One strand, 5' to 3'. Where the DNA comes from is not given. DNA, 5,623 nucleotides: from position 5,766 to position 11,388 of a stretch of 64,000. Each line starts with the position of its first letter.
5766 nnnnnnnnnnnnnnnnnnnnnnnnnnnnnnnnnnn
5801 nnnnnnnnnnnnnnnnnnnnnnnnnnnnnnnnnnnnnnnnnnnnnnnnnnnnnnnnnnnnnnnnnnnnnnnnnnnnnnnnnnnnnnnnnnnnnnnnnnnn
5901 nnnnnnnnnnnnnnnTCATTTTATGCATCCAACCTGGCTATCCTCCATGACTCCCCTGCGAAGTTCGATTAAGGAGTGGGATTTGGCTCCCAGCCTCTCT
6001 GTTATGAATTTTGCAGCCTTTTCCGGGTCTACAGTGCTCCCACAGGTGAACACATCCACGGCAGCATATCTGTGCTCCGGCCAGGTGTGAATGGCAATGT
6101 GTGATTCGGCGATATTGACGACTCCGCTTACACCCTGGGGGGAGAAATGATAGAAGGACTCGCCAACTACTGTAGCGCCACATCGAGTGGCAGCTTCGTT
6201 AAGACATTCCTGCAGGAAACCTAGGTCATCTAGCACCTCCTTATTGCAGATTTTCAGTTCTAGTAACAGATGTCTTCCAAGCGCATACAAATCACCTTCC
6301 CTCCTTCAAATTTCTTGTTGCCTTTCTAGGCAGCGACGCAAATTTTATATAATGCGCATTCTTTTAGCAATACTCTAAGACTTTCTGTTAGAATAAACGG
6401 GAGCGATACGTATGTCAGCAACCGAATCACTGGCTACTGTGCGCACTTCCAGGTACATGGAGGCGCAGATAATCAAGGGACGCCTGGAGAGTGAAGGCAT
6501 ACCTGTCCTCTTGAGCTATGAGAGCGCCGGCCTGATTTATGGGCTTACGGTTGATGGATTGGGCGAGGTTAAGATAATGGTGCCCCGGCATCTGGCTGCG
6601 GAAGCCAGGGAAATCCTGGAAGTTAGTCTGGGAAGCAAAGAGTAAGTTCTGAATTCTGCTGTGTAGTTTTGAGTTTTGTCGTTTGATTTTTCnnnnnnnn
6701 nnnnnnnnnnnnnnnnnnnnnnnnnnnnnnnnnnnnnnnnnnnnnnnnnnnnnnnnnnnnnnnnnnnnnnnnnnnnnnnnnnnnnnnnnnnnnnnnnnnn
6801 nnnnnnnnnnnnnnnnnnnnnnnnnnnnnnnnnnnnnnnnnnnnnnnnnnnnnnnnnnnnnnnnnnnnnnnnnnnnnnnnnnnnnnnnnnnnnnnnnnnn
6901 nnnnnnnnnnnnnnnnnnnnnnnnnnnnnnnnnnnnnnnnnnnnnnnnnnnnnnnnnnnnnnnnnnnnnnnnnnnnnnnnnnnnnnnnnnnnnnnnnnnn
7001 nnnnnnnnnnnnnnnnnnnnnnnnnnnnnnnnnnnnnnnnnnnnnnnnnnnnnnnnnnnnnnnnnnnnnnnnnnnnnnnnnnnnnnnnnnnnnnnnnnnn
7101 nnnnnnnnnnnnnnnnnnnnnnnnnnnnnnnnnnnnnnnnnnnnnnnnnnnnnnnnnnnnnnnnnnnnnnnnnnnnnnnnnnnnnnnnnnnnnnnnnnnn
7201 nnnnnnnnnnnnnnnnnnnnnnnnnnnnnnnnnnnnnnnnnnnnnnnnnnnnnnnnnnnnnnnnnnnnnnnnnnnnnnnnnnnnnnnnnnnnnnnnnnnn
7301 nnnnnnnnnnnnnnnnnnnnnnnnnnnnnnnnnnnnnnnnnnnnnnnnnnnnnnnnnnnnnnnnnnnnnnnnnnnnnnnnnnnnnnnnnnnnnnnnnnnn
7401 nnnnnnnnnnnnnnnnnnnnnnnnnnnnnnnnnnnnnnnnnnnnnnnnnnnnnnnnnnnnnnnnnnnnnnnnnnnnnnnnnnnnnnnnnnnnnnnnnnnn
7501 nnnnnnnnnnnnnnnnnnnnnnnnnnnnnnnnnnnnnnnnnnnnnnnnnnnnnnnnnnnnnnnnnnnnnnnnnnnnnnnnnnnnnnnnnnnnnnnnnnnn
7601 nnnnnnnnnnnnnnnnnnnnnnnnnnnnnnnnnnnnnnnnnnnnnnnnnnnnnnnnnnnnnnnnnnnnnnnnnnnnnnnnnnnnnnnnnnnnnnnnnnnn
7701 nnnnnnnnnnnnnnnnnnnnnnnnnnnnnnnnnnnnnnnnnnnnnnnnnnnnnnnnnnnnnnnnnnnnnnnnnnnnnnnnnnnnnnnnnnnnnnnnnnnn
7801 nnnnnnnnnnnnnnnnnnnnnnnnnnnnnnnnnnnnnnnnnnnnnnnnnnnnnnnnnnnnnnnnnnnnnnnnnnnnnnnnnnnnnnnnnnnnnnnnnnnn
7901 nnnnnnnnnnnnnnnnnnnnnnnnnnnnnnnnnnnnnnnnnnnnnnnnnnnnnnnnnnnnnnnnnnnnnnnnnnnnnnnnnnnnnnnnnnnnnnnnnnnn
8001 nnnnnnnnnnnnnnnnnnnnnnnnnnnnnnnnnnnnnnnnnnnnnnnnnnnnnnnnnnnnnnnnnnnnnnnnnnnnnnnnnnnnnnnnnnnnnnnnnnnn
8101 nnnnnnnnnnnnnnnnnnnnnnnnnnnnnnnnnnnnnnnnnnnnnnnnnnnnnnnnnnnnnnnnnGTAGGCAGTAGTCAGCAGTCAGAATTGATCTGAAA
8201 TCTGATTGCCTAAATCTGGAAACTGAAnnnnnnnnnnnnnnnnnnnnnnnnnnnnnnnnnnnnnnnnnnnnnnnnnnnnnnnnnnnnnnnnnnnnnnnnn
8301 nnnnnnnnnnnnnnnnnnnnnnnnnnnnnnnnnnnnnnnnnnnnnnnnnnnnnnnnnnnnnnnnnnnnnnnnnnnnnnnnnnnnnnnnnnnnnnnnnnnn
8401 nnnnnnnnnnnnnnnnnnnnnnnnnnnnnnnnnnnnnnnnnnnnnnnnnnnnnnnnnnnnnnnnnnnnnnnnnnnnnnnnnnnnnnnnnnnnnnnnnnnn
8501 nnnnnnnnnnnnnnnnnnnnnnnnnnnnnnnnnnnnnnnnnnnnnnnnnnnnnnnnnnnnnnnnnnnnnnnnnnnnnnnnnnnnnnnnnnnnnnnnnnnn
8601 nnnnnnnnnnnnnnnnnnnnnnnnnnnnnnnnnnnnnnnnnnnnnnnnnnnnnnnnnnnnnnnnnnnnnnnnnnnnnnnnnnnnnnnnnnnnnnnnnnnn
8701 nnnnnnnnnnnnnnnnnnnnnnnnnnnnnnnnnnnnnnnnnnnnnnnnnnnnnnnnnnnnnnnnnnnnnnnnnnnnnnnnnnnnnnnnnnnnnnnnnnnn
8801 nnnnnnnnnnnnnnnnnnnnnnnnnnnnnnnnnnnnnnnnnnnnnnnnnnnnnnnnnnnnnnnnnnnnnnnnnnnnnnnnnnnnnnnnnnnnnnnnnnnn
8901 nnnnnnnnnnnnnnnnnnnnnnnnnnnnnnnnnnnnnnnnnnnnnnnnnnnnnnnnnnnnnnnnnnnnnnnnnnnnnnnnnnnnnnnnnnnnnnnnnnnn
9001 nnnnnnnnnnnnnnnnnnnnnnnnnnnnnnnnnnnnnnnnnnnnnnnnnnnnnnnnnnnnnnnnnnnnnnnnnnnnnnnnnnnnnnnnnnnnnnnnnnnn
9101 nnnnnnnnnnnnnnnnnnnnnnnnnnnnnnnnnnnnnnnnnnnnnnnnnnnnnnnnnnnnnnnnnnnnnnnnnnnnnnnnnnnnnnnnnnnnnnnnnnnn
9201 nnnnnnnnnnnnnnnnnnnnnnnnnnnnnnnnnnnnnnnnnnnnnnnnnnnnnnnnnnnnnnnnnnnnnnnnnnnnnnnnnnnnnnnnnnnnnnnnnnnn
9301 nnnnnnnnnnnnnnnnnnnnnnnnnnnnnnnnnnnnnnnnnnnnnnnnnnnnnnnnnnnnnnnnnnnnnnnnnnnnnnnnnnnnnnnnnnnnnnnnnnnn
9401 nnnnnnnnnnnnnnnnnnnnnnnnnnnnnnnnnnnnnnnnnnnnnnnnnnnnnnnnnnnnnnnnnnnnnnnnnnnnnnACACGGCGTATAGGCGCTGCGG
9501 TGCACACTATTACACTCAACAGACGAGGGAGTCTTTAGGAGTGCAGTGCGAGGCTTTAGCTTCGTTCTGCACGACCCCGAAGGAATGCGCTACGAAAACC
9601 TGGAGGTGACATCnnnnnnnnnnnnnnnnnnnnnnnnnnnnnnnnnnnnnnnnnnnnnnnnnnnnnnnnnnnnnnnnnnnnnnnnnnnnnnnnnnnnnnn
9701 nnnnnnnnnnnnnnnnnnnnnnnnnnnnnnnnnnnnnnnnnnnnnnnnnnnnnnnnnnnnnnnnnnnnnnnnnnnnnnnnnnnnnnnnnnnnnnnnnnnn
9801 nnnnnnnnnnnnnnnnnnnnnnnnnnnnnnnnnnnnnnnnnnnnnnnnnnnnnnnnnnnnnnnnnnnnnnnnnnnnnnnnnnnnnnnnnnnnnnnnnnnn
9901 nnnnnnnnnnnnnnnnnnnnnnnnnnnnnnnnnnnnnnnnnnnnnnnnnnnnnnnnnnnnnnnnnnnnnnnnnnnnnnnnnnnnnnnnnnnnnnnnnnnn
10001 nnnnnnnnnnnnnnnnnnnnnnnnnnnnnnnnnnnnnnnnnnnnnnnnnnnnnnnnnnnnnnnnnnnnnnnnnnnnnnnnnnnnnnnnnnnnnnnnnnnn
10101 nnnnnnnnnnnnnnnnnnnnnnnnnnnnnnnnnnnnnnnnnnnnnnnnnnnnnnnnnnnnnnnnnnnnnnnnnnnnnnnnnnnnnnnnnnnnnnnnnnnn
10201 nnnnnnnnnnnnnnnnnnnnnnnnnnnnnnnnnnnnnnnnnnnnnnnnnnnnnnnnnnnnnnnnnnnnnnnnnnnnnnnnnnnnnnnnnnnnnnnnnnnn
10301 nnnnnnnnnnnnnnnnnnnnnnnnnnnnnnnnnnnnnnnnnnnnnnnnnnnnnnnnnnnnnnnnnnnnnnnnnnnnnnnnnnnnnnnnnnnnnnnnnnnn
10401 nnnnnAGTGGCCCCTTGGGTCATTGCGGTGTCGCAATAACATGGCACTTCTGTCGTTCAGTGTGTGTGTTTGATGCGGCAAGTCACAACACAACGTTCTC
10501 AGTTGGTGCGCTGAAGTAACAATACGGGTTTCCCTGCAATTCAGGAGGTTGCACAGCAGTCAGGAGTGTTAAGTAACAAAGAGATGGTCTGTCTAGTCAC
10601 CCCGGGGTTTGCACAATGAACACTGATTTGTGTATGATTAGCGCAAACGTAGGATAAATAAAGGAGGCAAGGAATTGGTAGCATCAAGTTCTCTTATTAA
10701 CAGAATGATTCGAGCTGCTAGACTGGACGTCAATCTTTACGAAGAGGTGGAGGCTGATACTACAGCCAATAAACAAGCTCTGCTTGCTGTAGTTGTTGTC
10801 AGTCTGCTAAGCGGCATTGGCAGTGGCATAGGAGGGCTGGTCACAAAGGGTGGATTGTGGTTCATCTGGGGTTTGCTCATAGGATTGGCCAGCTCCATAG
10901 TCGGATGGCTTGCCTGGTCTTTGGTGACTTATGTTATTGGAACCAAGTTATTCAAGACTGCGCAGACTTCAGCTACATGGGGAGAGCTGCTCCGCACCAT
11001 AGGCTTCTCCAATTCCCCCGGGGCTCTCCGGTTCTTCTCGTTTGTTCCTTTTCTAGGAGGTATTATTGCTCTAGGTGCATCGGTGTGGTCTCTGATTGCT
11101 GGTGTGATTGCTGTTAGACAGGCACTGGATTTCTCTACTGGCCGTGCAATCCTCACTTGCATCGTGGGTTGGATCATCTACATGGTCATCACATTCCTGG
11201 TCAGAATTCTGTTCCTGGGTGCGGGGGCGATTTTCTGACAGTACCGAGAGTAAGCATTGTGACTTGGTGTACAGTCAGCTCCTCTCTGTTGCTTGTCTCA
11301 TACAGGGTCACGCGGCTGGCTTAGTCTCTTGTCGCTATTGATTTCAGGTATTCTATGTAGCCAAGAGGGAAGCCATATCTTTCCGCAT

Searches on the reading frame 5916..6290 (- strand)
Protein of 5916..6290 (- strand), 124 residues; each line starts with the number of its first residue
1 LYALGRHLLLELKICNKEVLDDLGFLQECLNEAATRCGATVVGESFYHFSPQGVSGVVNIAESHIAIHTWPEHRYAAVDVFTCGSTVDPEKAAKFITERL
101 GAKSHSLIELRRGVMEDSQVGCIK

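Call 38: search_protein_families(library=pfam, max_evalue=1, proteins=[window:5916-6290:-])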
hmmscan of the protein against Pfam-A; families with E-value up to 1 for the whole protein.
window:5916-6290:- (124 aa): 2 families
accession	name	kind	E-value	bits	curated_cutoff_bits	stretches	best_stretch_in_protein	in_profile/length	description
PF02675.21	AdoMet_dc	-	1.9e-41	141.2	25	1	7-113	1-107/107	S-adenosylmethionine decarboxylase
PF21863.2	HTH_67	-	0.17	11.9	27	1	36-81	47-92/268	Helix-turn-helix family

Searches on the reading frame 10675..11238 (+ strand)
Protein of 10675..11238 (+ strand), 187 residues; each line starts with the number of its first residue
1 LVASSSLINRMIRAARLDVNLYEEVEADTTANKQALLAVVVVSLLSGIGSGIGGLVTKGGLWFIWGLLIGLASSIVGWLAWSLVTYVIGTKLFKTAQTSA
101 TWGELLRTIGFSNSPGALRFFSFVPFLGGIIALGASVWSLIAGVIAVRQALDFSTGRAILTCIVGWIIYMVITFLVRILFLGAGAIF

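Call 27: search_protein_families(library=pfam, max_evalue=1e-8, proteins=[window:10675-11238:+])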
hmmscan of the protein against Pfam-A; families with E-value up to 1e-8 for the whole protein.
window:10675-11238:+ (187 aa): 1 family
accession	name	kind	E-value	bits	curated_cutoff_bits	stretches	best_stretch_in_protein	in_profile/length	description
PF04893.22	Yip1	-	4.8e-10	40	28.6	1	33-174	23-171/173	Yip1 domain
